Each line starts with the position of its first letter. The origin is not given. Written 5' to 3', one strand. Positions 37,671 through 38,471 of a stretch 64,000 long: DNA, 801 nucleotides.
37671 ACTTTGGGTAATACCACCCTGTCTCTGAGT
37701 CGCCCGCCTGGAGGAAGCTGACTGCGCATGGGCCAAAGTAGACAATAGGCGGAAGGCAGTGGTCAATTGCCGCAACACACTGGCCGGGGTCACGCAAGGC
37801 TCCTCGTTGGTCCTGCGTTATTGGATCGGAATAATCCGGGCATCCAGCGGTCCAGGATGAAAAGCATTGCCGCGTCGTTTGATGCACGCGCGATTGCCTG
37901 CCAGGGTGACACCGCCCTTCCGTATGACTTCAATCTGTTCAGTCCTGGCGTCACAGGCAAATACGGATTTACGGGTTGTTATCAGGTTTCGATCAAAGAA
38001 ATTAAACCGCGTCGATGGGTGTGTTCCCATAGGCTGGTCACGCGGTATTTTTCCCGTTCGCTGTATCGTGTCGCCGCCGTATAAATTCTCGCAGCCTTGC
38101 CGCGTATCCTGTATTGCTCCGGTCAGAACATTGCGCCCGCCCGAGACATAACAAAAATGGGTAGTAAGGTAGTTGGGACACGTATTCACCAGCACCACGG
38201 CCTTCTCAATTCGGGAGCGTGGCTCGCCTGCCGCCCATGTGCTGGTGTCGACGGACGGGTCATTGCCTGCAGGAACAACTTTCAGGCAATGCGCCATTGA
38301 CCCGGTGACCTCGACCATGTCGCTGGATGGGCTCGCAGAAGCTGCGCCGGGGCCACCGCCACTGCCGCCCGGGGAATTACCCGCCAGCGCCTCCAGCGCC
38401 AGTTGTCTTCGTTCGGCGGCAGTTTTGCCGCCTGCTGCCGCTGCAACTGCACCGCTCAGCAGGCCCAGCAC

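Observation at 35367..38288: Shared six-cysteine C-terminal module in two otherwise unrelated exported proteins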

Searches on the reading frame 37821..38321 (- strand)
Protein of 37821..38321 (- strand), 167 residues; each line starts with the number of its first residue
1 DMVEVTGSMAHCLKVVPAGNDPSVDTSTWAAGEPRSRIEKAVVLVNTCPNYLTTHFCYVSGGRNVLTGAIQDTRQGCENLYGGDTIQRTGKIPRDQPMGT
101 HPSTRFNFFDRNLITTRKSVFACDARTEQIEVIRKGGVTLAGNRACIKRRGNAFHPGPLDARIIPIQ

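Call 48: predict_structure(alignment_id=A5)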
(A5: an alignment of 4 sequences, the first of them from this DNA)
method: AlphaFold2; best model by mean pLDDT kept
length: 167 residues; sequences in the alignment: 4
mean_pLDDT: 36.3   pTM: 0.31
mean pLDDT of the five models: 36.3, 36.2, 30.8, 30.7, 25.7
residues with pLDDT >= 90: 0; 70-90: 0; 50-70: 15; < 50: 152
segments of 3 or more residues with pLDDT < 50: 1-12, 23-35, 37-42, 48-167
pLDDT, mean of each block of 10 residues (from residue 1): 38 53 45 45 49 39 38 39 29 30 35 31 34 34 28 25 24
secondary structure, 60 per line:
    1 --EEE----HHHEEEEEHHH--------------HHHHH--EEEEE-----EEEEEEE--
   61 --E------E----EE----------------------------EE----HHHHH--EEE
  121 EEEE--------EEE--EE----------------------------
elements in order: E3-5 E13-17 H35-39 E42-46 E52-58 H111-115 E118-124 E133-135
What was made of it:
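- B's own structure model is useless, pLDDT 36 (call 48).
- Tried and rejected: With its own four-sequence alignment it gave pLDDT 36, which is unusable (call 48).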

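Call 84: search_solved_structures(query=window:37821-38321:-, max_evalue=10, show_alignments=3)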
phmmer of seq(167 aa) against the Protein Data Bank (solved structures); distinct sequences matched with E-value up to 10: 5.
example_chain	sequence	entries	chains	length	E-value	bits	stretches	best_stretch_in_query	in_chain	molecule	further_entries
4je1_A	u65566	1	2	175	0.00014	25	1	11-85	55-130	Probable thiol peroxidase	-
4mn8_A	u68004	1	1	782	0.25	14.4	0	55-80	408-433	LRR receptor-like serine/threonine-protein kinase FLS2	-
5v7q_W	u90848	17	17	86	0.83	12.7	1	123-158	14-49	50S ribosomal protein L27 | Large ribosomal subunit protein bL27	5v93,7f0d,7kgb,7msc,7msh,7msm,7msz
9hig_v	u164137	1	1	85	0.85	12.7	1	124-158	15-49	Large ribosomal subunit protein bL27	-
4mna_A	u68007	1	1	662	1.5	12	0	55-80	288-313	LRR receptor-like serine/threonine-protein kinase FLS2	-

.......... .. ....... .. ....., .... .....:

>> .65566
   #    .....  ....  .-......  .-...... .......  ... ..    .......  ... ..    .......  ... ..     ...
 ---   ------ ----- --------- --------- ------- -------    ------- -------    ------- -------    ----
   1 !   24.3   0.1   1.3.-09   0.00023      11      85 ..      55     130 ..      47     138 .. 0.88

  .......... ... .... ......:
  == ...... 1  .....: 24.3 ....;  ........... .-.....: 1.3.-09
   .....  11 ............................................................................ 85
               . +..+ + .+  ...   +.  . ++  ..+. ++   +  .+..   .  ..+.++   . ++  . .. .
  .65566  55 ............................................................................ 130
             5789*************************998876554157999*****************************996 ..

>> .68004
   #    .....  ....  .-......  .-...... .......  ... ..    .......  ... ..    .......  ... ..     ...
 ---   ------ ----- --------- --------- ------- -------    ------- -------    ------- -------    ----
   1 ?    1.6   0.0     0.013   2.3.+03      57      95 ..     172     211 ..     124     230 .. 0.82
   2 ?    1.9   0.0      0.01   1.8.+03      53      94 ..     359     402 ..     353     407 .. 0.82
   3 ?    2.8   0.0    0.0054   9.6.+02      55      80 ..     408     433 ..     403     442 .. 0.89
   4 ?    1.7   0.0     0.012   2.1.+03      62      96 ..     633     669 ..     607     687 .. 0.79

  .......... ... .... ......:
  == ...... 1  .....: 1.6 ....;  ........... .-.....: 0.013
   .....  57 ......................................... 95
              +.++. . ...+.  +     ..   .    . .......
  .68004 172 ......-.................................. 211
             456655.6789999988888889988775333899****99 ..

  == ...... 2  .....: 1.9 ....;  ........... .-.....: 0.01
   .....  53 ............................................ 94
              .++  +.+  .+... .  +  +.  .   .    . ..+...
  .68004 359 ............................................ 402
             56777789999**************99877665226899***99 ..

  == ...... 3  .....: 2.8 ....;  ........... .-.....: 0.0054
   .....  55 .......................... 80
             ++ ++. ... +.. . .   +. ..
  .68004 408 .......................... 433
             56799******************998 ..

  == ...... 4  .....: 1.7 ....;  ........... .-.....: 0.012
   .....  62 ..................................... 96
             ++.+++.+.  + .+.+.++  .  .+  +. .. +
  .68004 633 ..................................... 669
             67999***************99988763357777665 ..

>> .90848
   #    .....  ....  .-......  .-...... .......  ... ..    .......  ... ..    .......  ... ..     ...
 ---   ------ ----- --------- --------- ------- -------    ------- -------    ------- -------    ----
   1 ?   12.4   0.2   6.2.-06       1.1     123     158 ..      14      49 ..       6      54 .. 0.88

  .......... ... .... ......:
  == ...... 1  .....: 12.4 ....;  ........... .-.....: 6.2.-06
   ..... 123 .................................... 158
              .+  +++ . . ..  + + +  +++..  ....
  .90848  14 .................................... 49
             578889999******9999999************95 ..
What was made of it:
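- On Thiol peroxidase / peroxiredoxin (for B's tail): In the HMMER alignment the peroxidatic Cys is Val and the Thr is Asp in B (call 84).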

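Call 85: search_solved_structures(query=A2, max_evalue=10, show_alignments=2)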
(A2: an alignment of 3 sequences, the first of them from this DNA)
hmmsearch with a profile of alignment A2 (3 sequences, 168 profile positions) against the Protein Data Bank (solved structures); distinct sequences matched with E-value up to 10: 1.
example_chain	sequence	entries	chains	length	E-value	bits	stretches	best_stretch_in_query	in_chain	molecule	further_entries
4je1_A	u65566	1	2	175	0.0018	21.5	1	11-85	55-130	Probable thiol peroxidase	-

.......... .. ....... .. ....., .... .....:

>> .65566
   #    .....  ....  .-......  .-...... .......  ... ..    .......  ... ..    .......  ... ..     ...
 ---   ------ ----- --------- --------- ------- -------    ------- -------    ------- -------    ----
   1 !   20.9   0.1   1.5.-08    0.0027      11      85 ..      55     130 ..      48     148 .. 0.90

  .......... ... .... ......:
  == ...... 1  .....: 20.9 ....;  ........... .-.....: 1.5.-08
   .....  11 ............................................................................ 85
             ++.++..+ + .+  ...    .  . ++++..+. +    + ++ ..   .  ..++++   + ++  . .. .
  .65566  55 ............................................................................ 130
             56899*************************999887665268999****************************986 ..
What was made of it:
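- The B-type profile gives E 1.8e-3 (call 85).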

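Call 104: find_related_loci(query=A2, collection=metagenome_contigs, flank=3000)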
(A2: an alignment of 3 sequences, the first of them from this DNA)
Query A2 (167 aa) in metagenome_contigs; peptide patterns used: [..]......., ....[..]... (x = any residue, [..] = any of these).
481 stretches matched a pattern, but none encodes a relative of the query by tblastn (E <= 1e-3).
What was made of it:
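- Tried and rejected: A JGI metagenome scan for B-type tails found nothing (call 104).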

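Call 105: fold_search(model_id=the predicted structure, library=pdb)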
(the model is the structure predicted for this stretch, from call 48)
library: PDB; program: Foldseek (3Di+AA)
matches with E <= 10: 79; with E <= 0.001: 0
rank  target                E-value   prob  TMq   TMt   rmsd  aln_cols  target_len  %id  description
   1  9e6q_AB               6.8e-01  0.06  0.19  0.11  15.0       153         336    8  Cryo-EM structure of the Pyrobaculum calidifontis 50S ribosomal subunit in complex with Dri (released 2024-11-20)
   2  3vd0_I                7.2e-01  0.02  0.10  0.09  13.4       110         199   14  structure of p73 DNA binding domain tetramer modulates p73 transactivation (released 2012-04-18)
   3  3f3h_B                1.1e+00  0.06  0.21  0.29  14.7       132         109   14  Crystal structure and anti-tumor activity of LZ-8 from the fungus Ganoderma lucidium (released 2009-09-15)
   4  8dwv_H                1.3e+00  0.02  0.16  0.11  19.1       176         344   14  Full-length wild type SPOP (released 2023-01-18)
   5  7ezj_D                1.3e+00  0.02  0.10  0.09  13.4       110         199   13  Crystal structure of p73 DNA binding domain complex bound with 1 bp and 2 bp spacer DNA response elements. (released 2022-04-13)
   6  8go7_D                1.5e+00  0.07  0.19  0.27   8.8        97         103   13  Fungal immunomodulatory protein FIP-nha N5+39A (released 2023-08-30)
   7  3kcw                  2.0e+00  0.04  0.20  0.26  15.1       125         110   14  Crystal structure of Ganoderma fungal immunomodulatory protein, GMI (released 2010-11-03)
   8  8go7_C                2.1e+00  0.08  0.20  0.29   8.4        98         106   12  Fungal immunomodulatory protein FIP-nha N5+39A (released 2023-08-30)
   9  9mh8_A                2.1e+00  0.02  0.15  0.10  10.9       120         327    9  CryoEM structure of G protein-gated inwardly rectifying potassium channel GIRK2 R92F (State 2) (released 2025-12-10)
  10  7wdm                  2.2e+00  0.04  0.20  0.26  15.2       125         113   14  Fungal immunomodulatory protein FIP-gmi (released 2022-12-28)
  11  4a63_A                2.3e+00  0.01  0.10  0.09  12.1       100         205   14  Crystal structure of the p73-ASPP2 complex at 2.6A resolution (released 2011-12-21)
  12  1u4e                  2.5e+00  0.03  0.17  0.15   9.3       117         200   14  Crystal Structure of Cytoplasmic Domains of GIRK1 channel (released 2005-03-08)
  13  8c01_o                2.6e+00  0.04  0.17  0.10  18.6       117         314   11  Enp1TAP_A population of yeast small ribosomal subunit precursors (released 2022-12-28)
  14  6xit_A                3.0e+00  0.03  0.19  0.13   7.7       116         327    9  Cryo-EM structure of the G protein-gated inward rectifier K+ channel GIRK2 (Kir3.2) in complex with PIP2 (released 2020-10-07)
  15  8dwu_F                3.0e+00  0.01  0.17  0.10  16.2       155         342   15  SPOP W22R Form 1 (released 2023-01-18)
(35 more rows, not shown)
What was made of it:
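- On Six-Cys C-terminal domain family defined here from A's relatives: B's AF2 model has pLDDT 36 (call 48), and its Foldseek matches are meaningless (call 105).
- Tried and rejected: Foldseek on that model was meaningless (call 105).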

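Call 108: search_solved_structures(query=A5, max_evalue=10, show_alignments=1)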
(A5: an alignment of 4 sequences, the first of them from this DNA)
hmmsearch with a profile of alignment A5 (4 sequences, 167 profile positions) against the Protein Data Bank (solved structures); distinct sequences matched with E-value up to 10: 1.
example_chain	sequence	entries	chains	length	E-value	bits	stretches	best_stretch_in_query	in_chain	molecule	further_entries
4je1_A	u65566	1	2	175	0.073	16.3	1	12-85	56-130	Probable thiol peroxidase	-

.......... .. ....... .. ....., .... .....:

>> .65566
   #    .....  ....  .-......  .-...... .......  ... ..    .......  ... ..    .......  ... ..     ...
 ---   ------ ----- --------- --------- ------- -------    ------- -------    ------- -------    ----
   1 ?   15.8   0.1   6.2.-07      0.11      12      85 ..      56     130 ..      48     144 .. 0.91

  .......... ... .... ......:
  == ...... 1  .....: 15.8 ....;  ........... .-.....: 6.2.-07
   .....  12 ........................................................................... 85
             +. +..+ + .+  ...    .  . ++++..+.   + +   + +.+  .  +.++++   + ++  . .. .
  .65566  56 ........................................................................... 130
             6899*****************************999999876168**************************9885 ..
